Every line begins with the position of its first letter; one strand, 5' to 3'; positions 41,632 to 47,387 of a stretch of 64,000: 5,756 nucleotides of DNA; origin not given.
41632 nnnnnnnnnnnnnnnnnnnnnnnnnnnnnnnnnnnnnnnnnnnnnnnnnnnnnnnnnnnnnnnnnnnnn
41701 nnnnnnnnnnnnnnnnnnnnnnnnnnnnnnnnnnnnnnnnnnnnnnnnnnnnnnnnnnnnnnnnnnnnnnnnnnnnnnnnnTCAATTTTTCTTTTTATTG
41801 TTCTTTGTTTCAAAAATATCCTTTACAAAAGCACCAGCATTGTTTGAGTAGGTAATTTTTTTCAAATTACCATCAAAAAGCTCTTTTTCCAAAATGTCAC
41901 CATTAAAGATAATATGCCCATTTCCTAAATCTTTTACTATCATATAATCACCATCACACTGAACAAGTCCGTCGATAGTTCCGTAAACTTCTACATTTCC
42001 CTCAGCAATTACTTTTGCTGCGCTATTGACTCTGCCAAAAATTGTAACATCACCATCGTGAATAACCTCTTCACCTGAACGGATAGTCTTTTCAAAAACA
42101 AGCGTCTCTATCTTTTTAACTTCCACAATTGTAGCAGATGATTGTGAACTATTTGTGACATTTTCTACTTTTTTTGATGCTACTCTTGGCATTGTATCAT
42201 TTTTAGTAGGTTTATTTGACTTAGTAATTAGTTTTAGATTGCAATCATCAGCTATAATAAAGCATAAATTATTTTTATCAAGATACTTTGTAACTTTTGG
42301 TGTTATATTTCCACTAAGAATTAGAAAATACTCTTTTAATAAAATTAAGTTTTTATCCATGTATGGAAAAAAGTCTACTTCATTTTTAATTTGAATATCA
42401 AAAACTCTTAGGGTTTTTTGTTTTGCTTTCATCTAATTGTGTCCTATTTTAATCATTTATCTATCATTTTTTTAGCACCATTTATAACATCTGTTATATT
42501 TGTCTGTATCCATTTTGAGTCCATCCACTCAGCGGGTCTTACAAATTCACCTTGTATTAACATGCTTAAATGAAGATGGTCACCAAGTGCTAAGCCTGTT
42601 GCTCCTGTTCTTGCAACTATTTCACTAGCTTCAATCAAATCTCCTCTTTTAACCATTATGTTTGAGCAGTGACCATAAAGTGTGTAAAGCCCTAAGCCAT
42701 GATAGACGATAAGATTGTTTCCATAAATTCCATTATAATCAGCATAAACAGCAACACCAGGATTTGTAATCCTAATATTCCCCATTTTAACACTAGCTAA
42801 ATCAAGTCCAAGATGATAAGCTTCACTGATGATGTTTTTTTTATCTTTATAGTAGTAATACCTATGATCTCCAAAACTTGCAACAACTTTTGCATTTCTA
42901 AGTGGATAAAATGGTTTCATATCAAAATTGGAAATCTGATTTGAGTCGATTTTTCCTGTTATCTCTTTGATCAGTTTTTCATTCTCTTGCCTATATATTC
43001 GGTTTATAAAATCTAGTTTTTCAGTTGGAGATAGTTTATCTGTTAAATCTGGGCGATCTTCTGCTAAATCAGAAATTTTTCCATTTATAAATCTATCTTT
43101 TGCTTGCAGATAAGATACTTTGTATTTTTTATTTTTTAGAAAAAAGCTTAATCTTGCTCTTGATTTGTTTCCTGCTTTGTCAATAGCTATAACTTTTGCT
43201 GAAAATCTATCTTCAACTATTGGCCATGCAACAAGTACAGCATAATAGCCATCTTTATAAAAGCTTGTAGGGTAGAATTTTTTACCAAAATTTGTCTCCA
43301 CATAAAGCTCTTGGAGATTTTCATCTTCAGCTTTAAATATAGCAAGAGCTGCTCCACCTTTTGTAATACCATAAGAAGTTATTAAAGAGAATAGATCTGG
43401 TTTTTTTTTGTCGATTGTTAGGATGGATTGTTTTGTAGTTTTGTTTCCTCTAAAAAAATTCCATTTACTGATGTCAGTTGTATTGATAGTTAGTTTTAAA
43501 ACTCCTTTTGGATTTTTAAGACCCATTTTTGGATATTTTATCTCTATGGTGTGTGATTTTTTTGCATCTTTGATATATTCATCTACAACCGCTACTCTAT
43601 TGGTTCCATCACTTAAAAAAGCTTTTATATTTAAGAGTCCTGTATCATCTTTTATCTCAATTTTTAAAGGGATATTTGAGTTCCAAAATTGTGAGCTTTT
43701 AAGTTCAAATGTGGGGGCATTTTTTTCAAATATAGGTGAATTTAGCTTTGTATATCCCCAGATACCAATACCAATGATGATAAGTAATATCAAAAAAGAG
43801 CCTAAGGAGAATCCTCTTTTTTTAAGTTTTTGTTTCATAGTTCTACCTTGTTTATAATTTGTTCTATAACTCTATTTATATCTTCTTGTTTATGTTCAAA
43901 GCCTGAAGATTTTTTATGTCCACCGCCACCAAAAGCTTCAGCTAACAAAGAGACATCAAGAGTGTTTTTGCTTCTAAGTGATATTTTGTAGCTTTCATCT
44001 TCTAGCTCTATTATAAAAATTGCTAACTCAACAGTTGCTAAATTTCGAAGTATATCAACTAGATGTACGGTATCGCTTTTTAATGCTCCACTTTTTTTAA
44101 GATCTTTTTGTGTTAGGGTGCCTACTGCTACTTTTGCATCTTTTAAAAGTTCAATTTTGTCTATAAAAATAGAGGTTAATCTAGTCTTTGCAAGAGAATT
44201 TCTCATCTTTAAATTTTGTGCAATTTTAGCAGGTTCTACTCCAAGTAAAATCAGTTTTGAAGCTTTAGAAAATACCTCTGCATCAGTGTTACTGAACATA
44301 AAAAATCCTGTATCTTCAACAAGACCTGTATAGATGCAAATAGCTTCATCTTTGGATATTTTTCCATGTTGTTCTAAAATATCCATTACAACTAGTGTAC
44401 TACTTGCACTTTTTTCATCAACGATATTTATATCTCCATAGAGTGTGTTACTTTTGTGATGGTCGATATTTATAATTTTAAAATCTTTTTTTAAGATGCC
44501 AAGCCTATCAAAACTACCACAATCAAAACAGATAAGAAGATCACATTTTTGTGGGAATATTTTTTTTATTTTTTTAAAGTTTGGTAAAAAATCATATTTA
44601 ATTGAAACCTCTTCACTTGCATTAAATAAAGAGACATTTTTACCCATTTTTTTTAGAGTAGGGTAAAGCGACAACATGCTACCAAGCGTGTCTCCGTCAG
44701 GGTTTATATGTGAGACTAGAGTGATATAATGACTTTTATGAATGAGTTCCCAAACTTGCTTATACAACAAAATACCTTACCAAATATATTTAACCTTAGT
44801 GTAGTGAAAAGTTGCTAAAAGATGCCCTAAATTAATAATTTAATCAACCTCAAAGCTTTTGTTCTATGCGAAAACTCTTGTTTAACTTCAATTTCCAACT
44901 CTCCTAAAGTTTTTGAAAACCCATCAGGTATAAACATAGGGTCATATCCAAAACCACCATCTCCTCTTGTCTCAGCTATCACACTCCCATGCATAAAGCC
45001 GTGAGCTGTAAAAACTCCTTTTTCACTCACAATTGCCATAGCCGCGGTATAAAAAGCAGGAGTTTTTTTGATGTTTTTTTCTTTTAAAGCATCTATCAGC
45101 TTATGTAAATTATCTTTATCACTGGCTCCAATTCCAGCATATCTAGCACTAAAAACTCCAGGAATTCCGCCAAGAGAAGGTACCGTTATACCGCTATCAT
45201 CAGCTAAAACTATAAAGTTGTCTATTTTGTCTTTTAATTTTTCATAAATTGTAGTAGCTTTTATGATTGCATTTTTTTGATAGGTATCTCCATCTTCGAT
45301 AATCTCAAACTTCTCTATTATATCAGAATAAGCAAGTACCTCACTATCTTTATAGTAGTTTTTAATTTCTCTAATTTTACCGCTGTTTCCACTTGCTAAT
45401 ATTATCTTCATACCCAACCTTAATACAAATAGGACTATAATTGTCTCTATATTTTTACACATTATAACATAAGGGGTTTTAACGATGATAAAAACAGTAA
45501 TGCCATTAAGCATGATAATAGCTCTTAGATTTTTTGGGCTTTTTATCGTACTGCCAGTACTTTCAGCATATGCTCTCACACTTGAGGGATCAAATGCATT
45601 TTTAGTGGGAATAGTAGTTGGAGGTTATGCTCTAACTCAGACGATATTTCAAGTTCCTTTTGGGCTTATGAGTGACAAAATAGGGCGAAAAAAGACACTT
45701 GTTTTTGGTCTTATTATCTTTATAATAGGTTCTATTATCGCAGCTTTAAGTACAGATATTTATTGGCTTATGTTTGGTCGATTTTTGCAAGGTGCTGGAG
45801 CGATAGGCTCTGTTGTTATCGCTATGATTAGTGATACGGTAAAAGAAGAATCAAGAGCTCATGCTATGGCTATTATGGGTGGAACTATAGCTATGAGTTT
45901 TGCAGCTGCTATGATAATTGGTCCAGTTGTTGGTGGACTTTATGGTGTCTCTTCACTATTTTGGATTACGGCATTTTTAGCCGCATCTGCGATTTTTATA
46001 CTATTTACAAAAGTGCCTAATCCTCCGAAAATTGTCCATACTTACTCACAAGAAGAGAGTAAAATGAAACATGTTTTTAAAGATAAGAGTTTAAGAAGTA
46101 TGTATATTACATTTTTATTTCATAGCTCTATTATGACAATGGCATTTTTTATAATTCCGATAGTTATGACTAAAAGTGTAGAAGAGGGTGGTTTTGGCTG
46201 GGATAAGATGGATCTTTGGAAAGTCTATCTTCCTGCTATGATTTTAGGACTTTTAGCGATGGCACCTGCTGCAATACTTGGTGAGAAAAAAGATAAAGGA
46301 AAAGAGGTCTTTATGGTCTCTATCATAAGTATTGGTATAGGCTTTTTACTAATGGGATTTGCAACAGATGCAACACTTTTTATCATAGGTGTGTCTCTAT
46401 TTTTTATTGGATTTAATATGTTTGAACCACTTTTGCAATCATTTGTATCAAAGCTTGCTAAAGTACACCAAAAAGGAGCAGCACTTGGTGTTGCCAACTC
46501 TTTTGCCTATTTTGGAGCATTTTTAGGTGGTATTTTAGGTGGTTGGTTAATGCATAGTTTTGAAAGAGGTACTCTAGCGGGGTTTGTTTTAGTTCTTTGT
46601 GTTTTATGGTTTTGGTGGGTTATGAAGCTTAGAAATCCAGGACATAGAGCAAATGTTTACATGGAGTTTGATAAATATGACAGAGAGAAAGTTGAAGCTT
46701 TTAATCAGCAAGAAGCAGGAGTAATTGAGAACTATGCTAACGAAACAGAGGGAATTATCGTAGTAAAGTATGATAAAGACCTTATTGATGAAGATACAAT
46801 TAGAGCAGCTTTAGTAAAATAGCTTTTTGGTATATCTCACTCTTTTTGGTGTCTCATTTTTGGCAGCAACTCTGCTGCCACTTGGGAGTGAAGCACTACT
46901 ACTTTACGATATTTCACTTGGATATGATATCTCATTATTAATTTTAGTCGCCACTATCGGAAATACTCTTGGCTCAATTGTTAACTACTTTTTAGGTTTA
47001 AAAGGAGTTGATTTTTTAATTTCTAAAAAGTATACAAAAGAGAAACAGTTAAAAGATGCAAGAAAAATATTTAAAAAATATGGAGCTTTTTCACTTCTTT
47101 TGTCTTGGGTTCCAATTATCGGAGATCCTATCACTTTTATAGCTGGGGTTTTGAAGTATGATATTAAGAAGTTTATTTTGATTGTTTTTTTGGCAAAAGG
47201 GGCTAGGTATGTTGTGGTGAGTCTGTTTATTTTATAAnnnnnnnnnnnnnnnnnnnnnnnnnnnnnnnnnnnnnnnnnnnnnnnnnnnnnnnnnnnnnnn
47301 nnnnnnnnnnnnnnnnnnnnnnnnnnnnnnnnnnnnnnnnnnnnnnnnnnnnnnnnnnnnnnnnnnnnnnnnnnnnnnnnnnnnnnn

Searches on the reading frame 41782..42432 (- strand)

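Call 12: search_protein_families(library=pfam, proteins=[window:41782-42432:-])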
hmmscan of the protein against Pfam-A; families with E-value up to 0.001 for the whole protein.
window:41782-42432:- (216 aa): 2 families
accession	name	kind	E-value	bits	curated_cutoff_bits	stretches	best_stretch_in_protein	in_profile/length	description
PF03775.22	MinC_C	-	6.6e-13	49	33.2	1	113-158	2-47/102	Septum formation inhibitor MinC, C-terminal domain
PF03961.19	FapA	-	6.2e-06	26.5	31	1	117-191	28-105/272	Flagellar Assembly Protein A beta solenoid domain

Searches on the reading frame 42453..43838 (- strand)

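Call 12: search_protein_families(library=pfam, proteins=[window:42453-43838:-])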
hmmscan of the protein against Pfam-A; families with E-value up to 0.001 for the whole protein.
window:42453-43838:- (461 aa): 1 family
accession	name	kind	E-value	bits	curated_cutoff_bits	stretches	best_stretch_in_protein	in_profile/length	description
PF01551.29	Peptidase_M23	-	1.1e-17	64.4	28.7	1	341-435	2-96/96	Peptidase family M23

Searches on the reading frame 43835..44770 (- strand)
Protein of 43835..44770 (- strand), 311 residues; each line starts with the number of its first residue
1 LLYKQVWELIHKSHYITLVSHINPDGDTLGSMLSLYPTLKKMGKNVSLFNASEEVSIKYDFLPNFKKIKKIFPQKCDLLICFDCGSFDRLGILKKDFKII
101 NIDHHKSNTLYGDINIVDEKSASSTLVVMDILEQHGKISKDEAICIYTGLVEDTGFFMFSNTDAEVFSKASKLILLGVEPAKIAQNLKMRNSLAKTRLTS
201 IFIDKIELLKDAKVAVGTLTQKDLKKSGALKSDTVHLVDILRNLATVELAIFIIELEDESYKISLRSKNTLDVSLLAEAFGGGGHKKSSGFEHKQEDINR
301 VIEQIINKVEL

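Call 12: search_protein_families(library=pfam, proteins=[window:43835-44770:-])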
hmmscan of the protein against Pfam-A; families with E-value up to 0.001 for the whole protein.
window:43835-44770:- (311 aa): 2 families
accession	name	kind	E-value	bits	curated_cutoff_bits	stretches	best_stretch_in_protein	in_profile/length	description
PF01368.27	DHH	-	1.3e-16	61.5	28.1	1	16-149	2-124/125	DHH family, N-terminal domain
PF02272.25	DHHA1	-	6.4e-11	43.1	25.9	1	226-309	10-100/102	DHHA1 domain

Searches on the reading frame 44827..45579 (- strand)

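Call 12: search_protein_families(library=pfam, proteins=[window:44827-45579:-])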
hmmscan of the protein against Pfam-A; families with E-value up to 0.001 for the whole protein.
window:44827-45579:- (250 aa): 1 family
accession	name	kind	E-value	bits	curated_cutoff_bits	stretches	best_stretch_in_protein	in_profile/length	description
PF01725.21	Ham1p_like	-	2.7e-51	174.5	22.5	1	59-246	1-183/186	Ham1 family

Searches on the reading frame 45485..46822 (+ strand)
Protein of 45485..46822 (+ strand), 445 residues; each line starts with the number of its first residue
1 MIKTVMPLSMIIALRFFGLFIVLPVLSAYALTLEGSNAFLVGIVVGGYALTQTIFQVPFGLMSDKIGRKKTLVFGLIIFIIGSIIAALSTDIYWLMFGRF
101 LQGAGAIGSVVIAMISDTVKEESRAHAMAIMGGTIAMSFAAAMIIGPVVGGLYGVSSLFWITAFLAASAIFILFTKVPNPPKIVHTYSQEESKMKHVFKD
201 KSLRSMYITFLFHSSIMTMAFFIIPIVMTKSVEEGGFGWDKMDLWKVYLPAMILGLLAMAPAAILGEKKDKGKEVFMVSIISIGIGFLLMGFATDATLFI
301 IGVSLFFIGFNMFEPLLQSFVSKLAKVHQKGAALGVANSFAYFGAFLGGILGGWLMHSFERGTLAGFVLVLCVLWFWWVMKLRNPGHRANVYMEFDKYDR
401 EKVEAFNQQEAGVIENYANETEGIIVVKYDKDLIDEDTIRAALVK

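Call 13: search_protein_families(library=pfam, proteins=[window:45485-46822:+])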
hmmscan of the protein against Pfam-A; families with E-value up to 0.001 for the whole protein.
window:45485-46822:+ (445 aa): 2 families
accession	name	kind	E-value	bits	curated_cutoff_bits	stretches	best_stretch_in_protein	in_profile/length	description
PF07690.21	MFS_1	-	1.8e-48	165.7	33.4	2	9-267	2-263/347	Major Facilitator Superfamily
PF00083.30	Sugar_tr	-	1.7e-08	34.2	22.3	1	38-105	45-115/452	Sugar (and other) transporter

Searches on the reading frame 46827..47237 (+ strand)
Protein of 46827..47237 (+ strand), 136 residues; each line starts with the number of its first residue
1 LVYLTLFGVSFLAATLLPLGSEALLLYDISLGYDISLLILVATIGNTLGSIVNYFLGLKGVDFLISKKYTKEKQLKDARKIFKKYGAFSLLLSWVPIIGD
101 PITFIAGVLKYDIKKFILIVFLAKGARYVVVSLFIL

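Call 13: search_protein_families(library=pfam, proteins=[window:46827-47237:+])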
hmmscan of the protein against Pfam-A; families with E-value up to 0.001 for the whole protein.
window:46827-47237:+ (136 aa): 1 family
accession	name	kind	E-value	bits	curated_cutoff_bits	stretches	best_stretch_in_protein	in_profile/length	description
PF09335.16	VTT_dom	-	5.2e-14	53.2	33.9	1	35-134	16-120/123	VTT domain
